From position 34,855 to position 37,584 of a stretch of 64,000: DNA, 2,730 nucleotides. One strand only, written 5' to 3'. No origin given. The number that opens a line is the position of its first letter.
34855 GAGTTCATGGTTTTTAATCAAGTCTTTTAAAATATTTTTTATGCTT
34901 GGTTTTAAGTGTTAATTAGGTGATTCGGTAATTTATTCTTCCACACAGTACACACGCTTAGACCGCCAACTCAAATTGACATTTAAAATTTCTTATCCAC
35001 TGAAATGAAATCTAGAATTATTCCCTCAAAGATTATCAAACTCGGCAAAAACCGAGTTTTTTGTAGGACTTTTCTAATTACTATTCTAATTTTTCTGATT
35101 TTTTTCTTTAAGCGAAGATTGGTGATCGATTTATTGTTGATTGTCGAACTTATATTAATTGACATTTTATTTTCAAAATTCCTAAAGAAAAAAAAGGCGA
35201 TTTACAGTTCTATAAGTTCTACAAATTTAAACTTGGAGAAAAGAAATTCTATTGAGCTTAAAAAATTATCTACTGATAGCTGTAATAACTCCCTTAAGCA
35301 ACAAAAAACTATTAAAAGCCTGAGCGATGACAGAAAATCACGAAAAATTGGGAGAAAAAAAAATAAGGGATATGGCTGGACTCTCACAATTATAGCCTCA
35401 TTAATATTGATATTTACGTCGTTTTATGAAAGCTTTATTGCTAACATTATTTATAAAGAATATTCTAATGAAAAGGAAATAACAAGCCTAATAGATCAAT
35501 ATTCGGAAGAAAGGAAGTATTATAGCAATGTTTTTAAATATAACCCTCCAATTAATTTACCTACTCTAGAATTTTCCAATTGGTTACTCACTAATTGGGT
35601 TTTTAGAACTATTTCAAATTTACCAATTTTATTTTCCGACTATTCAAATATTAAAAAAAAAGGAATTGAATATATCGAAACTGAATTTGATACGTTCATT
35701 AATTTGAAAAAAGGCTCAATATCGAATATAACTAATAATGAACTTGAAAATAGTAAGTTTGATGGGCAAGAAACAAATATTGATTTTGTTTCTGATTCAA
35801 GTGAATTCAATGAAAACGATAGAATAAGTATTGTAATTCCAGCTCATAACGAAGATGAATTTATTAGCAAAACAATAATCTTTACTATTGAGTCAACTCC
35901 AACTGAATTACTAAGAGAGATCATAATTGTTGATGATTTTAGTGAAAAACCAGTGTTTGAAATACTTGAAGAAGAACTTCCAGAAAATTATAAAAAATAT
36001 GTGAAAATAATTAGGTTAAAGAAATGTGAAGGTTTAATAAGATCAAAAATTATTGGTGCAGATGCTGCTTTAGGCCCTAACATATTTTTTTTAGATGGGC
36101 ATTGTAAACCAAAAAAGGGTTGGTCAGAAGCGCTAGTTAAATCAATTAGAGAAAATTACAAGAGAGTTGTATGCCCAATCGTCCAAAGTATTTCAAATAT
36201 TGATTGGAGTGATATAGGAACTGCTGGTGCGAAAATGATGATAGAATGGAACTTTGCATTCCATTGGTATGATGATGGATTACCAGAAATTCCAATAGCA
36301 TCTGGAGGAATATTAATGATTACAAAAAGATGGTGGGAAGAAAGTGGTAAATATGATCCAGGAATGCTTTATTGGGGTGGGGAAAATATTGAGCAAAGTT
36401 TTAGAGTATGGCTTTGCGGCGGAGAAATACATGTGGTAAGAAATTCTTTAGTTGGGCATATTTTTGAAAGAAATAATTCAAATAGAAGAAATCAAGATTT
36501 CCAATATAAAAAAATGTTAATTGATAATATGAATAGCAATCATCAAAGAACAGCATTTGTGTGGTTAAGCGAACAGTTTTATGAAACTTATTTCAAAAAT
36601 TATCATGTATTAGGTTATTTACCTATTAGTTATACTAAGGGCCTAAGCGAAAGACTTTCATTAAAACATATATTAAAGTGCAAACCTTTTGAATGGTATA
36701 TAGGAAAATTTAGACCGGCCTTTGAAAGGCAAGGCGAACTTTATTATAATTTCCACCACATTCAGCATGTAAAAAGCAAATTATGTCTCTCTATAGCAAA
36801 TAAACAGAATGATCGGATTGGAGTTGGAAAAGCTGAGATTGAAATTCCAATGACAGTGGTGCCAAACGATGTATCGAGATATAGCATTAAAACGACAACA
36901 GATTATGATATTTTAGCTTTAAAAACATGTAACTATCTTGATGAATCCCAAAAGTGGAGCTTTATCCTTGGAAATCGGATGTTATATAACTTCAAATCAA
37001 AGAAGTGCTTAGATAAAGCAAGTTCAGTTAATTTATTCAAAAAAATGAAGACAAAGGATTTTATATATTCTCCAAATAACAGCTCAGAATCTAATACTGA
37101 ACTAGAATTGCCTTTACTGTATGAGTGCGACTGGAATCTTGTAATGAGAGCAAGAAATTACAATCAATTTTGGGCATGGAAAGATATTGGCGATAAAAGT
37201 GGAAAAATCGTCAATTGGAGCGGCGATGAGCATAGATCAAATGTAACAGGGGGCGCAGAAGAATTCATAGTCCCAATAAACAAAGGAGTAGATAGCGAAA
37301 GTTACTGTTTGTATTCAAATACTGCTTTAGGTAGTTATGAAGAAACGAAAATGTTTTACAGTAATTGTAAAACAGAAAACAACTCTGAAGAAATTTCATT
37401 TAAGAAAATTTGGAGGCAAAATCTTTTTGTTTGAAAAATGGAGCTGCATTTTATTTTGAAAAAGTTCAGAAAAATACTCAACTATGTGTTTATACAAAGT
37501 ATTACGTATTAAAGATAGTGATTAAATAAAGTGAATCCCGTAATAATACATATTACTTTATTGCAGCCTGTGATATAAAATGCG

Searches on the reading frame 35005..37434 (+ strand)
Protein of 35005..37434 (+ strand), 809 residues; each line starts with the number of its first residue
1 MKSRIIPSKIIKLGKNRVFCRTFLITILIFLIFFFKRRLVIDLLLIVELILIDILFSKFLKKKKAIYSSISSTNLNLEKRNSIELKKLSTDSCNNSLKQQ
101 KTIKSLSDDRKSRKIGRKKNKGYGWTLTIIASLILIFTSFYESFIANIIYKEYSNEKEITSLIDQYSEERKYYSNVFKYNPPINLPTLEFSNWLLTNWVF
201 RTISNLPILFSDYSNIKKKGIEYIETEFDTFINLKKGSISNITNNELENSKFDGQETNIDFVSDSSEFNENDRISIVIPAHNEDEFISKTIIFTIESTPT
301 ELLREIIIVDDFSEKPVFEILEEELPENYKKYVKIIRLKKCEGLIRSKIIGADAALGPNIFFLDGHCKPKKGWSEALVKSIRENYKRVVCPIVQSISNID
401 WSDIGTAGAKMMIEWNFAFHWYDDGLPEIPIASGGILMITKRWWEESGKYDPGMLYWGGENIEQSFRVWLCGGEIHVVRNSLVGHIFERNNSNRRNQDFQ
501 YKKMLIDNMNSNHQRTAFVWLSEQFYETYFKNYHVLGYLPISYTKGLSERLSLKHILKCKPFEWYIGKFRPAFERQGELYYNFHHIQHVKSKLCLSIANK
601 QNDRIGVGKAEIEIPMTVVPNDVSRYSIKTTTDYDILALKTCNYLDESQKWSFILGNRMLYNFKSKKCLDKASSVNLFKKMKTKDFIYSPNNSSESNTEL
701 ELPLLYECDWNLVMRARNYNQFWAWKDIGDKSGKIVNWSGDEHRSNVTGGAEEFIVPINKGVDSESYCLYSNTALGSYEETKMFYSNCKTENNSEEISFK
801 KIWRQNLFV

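Call 8: search_protein_families(library=pfam, proteins=[window:35005-37434:+])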
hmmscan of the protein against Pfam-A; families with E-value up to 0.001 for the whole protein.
window:35005-37434:+ (809 aa): 3 families
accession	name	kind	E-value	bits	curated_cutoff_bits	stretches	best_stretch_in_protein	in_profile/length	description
PF00535.33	Glycos_transf_2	-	1.2e-18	68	23.3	1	275-399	1-121/168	Glycosyl transferase family 2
PF00652.28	Ricin_B_lectin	-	5.6e-05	23.8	29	0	631-674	62-105/126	Ricin-type beta-trefoil lectin domain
PF02709.20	Glyco_transf_7C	-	0.00013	21.9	23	1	433-480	20-67/78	N-terminal domain of galactosyltransferase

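Call 20: find_encoding_contigs(protein=window:35005-37434:+, flank=10000, max_places=4)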
Protein window:35005-37434:+ (809 aa): 24 contigs read that carry it; 4 places shown.
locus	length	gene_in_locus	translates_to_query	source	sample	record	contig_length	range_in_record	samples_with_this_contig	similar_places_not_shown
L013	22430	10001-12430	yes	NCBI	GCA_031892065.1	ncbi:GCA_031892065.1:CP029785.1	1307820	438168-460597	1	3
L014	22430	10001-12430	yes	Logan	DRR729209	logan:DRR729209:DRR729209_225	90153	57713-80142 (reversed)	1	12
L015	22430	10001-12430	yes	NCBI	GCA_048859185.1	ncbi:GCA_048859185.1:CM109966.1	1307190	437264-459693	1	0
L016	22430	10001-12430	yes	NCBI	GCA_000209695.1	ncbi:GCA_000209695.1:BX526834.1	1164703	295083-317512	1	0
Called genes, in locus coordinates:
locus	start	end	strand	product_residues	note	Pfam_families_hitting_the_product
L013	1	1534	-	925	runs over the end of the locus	PF00225:Kinesin, PF16796:Microtub_bd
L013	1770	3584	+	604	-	-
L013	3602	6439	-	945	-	PF18137:WHD_ORC (weak)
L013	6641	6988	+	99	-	PF07019:EMC6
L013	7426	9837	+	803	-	PF03477:ATP-cone, PF00317:Ribonuc_red_lgN, PF02867:Ribonuc_red_lgC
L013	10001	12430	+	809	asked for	PF00535:Glycos_transf_2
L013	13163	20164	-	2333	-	-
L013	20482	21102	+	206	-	-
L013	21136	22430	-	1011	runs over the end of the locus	-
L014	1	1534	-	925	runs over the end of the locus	PF00225:Kinesin, PF16796:Microtub_bd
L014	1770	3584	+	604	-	-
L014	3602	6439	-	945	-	PF18137:WHD_ORC (weak)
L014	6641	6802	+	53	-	-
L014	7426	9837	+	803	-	PF03477:ATP-cone, PF00317:Ribonuc_red_lgN, PF02867:Ribonuc_red_lgC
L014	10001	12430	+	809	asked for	PF00535:Glycos_transf_2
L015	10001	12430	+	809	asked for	PF00535:Glycos_transf_2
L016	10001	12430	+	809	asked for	PF00535:Glycos_transf_2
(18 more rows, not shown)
